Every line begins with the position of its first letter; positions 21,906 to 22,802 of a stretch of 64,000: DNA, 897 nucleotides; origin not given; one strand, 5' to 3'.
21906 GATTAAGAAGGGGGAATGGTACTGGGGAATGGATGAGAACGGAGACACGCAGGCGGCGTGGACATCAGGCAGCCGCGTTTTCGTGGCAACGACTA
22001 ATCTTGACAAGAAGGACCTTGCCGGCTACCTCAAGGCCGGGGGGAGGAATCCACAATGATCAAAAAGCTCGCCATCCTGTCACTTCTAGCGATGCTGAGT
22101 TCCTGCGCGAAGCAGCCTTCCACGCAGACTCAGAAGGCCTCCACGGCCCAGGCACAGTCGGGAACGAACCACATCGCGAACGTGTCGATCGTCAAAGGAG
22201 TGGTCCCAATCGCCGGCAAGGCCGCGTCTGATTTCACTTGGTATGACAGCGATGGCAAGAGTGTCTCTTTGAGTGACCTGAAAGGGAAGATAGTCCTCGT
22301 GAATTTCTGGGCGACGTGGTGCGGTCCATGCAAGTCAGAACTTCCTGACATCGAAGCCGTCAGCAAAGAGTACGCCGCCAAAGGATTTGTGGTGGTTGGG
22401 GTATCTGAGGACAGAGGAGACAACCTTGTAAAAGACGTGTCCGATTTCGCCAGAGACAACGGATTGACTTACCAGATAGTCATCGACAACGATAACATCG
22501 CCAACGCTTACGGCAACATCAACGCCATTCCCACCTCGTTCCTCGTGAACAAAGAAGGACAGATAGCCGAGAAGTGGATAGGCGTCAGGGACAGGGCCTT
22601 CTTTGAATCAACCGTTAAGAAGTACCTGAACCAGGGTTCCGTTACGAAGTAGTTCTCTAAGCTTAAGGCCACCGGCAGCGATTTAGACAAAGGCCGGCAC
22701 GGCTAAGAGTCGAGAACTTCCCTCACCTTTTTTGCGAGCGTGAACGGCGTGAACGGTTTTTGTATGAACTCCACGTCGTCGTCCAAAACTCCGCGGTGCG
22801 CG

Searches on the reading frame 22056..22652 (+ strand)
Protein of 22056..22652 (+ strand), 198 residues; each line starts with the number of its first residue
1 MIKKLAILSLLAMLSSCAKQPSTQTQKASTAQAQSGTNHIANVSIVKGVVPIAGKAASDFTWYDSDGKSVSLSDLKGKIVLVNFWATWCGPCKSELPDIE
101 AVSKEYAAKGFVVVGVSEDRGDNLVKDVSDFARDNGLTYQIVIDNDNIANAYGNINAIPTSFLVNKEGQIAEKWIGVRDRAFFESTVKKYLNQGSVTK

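Call 33: find_encoding_contigs(protein=window:22056-22652:+, flank=7000, max_places=10)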
Protein window:22056-22652:+ (198 aa): 8 contigs read that carry it; 6 places shown.
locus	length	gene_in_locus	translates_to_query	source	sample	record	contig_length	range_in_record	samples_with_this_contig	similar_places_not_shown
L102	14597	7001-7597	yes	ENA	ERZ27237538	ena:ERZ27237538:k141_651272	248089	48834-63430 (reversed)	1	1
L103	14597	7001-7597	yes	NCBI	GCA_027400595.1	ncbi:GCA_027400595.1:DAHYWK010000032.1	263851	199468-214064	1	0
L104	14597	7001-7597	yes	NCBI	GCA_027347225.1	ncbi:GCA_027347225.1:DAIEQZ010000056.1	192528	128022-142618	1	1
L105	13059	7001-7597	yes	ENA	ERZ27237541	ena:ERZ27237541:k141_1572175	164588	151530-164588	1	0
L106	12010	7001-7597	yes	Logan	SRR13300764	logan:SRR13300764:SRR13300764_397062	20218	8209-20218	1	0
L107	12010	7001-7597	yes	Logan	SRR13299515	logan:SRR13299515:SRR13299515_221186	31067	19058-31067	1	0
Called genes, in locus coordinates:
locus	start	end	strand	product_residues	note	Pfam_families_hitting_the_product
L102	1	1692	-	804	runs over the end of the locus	PF02190:LON_substr_bdg, PF00004:AAA, PF07728:AAA_5, PF22667:Lon_lid, PF05362:Lon_C, PF13541:ChlI (weak)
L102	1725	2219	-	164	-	-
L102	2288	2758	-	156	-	PF00011:HSP20, PF17886:ArsA_HSP20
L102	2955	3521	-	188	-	PF00657:Lipase_GDSL, PF13472:Lipase_GDSL_2, PF04311:DUF459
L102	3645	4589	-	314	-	PF00248:Aldo_ket_red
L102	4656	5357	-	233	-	PF02535:Zip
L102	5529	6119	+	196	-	PF04542:Sigma70_r2, PF22029:PhyR_sigma2 (faint), PF08281:Sigma70_r4_2, PF04545:Sigma70_r4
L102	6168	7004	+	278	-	-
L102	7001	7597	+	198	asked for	PF00578:AhpC-TSA, PF08534:Redoxin, PF00255:GSHPx (weak), PF00085:Thioredoxin, PF13098:Thioredoxin_2 (weak), PF13905:Thioredoxin_8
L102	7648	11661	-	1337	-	PF00989:PAS, PF08448:PAS_4, PF13426:PAS_9, PF08447:PAS_3, PF00989:PAS, PF08447:PAS_3, PF08448:PAS_4, PF13426:PAS_9, +11 more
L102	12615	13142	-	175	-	PF00719:Pyrophosphatase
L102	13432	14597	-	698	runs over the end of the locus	PF12729:4HB_MCP_1, PF18947:HAMP_2, PF00015:MCPsignal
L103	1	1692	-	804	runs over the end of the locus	PF02190:LON_substr_bdg, PF00004:AAA, PF07728:AAA_5, PF22667:Lon_lid, PF05362:Lon_C, PF13541:ChlI (weak)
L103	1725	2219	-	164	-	-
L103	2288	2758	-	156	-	PF00011:HSP20, PF17886:ArsA_HSP20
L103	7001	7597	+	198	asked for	PF00578:AhpC-TSA, PF08534:Redoxin, PF00255:GSHPx (weak), PF00085:Thioredoxin, PF13098:Thioredoxin_2 (weak), PF13905:Thioredoxin_8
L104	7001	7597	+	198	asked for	PF00578:AhpC-TSA, PF08534:Redoxin, PF00255:GSHPx (weak), PF00085:Thioredoxin, PF13098:Thioredoxin_2 (weak), PF13905:Thioredoxin_8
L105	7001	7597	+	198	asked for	PF00578:AhpC-TSA, PF08534:Redoxin, PF00255:GSHPx (weak), PF00085:Thioredoxin, PF13098:Thioredoxin_2 (weak), PF13905:Thioredoxin_8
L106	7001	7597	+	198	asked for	PF00578:AhpC-TSA, PF08534:Redoxin, PF00255:GSHPx (weak), PF00085:Thioredoxin, PF13098:Thioredoxin_2 (weak), PF13905:Thioredoxin_8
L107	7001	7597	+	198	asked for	PF00578:AhpC-TSA, PF08534:Redoxin, PF00255:GSHPx (weak), PF00085:Thioredoxin, PF13098:Thioredoxin_2 (weak), PF13905:Thioredoxin_8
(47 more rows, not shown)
